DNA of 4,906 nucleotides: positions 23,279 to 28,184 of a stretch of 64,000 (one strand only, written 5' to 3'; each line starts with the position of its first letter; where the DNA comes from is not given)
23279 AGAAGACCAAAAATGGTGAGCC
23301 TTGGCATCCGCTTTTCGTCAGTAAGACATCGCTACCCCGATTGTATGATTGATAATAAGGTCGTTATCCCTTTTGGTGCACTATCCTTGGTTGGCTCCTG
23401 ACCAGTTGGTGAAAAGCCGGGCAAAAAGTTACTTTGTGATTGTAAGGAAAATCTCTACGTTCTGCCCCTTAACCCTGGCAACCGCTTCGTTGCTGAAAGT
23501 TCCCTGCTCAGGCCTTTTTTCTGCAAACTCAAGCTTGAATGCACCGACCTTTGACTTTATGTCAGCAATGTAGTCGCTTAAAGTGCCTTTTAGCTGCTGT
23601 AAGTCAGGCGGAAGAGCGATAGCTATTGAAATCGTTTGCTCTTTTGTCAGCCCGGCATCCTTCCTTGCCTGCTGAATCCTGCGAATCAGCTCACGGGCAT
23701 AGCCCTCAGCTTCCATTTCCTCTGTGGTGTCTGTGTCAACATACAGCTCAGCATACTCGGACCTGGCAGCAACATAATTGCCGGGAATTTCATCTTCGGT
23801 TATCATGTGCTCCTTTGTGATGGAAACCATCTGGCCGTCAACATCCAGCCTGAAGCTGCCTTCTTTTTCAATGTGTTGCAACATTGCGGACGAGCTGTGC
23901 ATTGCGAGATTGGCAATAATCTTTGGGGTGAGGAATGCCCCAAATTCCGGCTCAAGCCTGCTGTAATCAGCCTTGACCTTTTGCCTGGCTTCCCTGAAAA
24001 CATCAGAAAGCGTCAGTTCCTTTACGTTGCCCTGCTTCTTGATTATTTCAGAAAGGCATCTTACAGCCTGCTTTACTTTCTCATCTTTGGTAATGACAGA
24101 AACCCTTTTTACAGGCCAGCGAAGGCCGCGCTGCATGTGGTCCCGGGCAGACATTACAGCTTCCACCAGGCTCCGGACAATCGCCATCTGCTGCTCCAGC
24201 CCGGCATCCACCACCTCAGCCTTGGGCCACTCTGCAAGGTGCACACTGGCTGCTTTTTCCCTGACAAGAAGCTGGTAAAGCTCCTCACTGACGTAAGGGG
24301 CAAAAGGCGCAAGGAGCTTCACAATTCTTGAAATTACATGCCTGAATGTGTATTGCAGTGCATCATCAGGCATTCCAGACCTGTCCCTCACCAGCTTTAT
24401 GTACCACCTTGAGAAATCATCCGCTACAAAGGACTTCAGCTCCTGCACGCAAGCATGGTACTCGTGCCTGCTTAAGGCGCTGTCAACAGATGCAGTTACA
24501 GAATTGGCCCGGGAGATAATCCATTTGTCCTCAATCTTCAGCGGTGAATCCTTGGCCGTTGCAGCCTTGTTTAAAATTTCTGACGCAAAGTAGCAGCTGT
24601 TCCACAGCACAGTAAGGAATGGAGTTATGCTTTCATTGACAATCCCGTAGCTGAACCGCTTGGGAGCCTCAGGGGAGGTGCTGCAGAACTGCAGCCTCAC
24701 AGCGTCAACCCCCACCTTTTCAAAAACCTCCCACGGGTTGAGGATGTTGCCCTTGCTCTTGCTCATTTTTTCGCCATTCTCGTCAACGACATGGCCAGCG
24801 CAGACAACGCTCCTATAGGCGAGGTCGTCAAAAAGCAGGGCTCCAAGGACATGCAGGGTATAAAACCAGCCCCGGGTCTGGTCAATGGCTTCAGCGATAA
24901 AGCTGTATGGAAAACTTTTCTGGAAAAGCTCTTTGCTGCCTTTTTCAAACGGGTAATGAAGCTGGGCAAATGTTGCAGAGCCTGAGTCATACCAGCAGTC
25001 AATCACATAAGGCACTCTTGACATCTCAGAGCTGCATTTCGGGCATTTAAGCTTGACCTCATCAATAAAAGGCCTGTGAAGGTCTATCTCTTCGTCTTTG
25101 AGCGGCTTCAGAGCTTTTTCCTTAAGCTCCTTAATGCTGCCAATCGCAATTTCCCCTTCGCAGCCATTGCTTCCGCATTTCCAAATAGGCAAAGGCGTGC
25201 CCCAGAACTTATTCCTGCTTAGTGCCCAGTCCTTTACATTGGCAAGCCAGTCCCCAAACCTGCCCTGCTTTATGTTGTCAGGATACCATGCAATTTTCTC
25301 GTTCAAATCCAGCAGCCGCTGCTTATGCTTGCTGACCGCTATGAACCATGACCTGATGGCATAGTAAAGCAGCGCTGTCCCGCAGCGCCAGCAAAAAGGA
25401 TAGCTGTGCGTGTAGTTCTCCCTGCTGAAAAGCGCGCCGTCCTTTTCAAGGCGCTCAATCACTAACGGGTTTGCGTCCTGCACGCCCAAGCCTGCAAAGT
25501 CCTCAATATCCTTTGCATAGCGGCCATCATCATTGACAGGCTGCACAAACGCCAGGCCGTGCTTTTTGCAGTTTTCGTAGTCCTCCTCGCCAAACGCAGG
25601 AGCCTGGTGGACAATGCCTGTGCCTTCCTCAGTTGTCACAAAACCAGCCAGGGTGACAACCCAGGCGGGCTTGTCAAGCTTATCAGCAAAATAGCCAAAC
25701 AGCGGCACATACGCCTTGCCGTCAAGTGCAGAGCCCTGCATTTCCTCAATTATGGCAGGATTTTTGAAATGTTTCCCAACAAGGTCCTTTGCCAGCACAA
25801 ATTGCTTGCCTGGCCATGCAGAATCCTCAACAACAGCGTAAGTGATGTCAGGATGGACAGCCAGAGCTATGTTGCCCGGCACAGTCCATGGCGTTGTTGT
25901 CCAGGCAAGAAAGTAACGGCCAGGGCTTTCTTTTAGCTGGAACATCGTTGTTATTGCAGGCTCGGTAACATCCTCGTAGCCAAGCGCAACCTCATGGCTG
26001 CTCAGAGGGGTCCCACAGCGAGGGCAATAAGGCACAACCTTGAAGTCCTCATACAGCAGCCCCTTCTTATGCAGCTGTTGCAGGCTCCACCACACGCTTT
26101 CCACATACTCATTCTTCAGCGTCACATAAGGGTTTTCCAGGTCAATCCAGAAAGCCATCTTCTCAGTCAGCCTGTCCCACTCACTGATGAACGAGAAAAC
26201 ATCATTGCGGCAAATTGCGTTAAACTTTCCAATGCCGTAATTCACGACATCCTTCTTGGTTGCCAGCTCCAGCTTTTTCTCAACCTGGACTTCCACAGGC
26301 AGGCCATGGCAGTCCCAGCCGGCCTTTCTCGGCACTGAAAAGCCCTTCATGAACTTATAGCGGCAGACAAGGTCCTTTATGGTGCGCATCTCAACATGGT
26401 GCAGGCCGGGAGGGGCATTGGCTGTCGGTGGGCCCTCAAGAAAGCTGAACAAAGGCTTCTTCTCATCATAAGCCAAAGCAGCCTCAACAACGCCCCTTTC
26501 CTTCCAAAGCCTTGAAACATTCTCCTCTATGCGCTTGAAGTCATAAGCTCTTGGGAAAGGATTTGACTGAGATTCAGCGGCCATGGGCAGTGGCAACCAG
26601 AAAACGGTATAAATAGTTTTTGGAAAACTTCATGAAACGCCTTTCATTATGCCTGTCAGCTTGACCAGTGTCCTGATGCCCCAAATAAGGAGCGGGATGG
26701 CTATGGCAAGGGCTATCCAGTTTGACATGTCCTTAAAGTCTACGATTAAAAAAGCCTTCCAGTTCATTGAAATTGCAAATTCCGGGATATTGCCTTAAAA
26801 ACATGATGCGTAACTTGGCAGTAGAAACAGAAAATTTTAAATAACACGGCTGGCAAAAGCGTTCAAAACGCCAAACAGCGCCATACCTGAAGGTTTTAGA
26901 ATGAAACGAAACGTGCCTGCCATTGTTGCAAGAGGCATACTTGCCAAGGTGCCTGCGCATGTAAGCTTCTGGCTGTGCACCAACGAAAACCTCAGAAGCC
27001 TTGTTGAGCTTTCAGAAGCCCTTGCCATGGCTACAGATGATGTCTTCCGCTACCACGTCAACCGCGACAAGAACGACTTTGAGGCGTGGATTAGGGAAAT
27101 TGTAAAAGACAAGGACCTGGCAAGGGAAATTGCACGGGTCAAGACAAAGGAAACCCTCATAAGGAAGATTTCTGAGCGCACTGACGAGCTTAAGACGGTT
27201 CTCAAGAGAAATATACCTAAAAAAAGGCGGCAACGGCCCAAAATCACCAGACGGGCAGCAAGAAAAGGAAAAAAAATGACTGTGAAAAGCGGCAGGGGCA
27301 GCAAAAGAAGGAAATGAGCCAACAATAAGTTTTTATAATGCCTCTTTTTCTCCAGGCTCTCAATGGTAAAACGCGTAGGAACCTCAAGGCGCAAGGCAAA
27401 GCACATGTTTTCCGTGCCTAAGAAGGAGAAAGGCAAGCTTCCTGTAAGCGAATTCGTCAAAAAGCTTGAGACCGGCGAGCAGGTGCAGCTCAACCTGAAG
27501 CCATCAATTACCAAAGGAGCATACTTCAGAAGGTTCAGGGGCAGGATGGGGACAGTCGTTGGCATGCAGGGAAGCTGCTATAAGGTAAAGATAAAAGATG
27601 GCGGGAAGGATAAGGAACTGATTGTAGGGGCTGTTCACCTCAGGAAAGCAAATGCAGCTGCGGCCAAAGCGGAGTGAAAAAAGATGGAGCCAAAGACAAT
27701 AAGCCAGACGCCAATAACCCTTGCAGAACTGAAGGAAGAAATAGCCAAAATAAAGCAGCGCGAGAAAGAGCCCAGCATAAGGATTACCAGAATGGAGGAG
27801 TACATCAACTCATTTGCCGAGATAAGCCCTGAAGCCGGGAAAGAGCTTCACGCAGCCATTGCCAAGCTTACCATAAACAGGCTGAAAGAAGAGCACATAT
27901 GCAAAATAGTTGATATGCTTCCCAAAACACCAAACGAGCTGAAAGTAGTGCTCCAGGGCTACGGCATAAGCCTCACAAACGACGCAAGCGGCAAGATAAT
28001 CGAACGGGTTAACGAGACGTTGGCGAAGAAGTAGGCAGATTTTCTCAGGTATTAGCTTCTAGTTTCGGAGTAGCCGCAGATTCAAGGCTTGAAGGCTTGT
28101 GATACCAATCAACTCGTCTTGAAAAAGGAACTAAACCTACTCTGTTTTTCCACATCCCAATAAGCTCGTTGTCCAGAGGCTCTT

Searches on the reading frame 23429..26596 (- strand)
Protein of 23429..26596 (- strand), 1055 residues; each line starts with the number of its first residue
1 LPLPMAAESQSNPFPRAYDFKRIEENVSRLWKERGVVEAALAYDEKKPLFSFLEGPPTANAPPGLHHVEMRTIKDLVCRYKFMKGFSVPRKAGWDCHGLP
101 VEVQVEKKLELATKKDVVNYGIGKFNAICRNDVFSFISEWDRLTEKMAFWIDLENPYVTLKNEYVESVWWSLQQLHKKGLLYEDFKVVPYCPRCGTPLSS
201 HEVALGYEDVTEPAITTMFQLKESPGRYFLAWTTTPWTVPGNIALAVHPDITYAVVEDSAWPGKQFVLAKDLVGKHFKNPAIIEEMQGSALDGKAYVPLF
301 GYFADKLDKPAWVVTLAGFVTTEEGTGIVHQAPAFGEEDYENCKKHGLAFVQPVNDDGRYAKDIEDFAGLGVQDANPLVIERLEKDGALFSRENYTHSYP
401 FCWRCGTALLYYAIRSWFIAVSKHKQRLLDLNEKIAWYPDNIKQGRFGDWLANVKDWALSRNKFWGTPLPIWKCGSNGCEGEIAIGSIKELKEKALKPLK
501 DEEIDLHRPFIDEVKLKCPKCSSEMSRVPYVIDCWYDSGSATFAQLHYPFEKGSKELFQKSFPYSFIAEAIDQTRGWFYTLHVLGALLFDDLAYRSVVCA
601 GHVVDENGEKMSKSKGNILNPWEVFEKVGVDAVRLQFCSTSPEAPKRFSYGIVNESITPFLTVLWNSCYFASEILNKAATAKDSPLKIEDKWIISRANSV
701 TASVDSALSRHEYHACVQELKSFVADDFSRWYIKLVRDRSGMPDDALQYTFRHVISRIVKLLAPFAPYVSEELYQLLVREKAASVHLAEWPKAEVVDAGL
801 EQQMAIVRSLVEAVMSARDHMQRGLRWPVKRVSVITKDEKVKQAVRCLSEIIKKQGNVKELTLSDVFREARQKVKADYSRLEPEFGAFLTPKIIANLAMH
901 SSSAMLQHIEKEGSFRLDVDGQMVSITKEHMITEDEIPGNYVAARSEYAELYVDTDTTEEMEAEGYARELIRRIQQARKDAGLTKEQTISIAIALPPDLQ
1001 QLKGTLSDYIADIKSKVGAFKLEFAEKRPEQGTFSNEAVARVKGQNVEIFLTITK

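Call 55: search_protein_families(library=pfam, proteins=[window:23429-26596:-], max_evalue=0.001)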
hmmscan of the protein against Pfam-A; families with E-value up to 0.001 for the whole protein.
window:23429-26596:- (1055 aa): 4 families
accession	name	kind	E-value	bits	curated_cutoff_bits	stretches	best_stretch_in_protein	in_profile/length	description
PF00133.28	tRNA-synt_1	-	9.2e-112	374.3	22.7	1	29-642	4-407/414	tRNA synthetases class I (I, L, M and V)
PF08264.19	Anticodon_1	-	1.2e-31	110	25.1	1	690-830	1-145/148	Anticodon-binding domain of tRNA ligase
PF19302.4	DUF5915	-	4.2e-21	75.8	27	1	850-1037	2-185/195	Domain of unknown function (DUF5915)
PF09334.17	tRNA-synt_1g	-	8.1e-13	48.3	20.1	0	565-644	286-361/391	tRNA synthetases class I (M)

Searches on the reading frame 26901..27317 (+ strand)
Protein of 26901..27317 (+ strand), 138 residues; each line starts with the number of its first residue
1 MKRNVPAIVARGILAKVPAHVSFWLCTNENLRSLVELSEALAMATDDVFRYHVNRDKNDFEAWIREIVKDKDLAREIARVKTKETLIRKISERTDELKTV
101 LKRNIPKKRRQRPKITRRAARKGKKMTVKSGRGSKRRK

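Call 55: search_protein_families(library=pfam, proteins=[window:26901-27317:+], max_evalue=0.001)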
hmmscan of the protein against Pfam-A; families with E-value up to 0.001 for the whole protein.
window:26901-27317:+ (138 aa): 1 family
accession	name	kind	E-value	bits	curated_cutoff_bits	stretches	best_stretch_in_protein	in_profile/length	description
PF19027.5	DUF5752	-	5.6e-05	23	23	1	54-110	54-108/208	Family of unknown function (DUF5752)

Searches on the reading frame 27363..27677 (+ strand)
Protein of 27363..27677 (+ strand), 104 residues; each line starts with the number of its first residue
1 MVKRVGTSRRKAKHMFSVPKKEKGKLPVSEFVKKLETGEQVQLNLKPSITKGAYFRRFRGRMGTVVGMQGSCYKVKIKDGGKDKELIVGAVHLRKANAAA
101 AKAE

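Call 55: search_protein_families(library=pfam, proteins=[window:27363-27677:+], max_evalue=0.001)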
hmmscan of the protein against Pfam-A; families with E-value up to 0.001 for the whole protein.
window:27363-27677:+ (104 aa): 1 family
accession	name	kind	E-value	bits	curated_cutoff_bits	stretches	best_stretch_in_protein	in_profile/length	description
PF01157.24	Ribosomal_L21e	-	5e-21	74.9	27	1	8-97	7-100/101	Ribosomal protein L21e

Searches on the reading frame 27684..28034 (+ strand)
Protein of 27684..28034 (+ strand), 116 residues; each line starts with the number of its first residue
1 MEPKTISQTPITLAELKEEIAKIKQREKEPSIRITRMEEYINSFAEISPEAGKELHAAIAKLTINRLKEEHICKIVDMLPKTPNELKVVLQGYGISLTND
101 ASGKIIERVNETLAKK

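Call 55: search_protein_families(library=pfam, proteins=[window:27684-28034:+], max_evalue=0.001)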
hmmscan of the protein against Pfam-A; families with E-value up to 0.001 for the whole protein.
window:27684-28034:+ (116 aa): 1 family
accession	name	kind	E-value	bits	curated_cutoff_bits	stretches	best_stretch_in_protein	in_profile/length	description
PF03874.21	RNA_pol_Rpb4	-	9.1e-06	26.4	25.6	1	24-112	28-115/116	RNA polymerase Rpb4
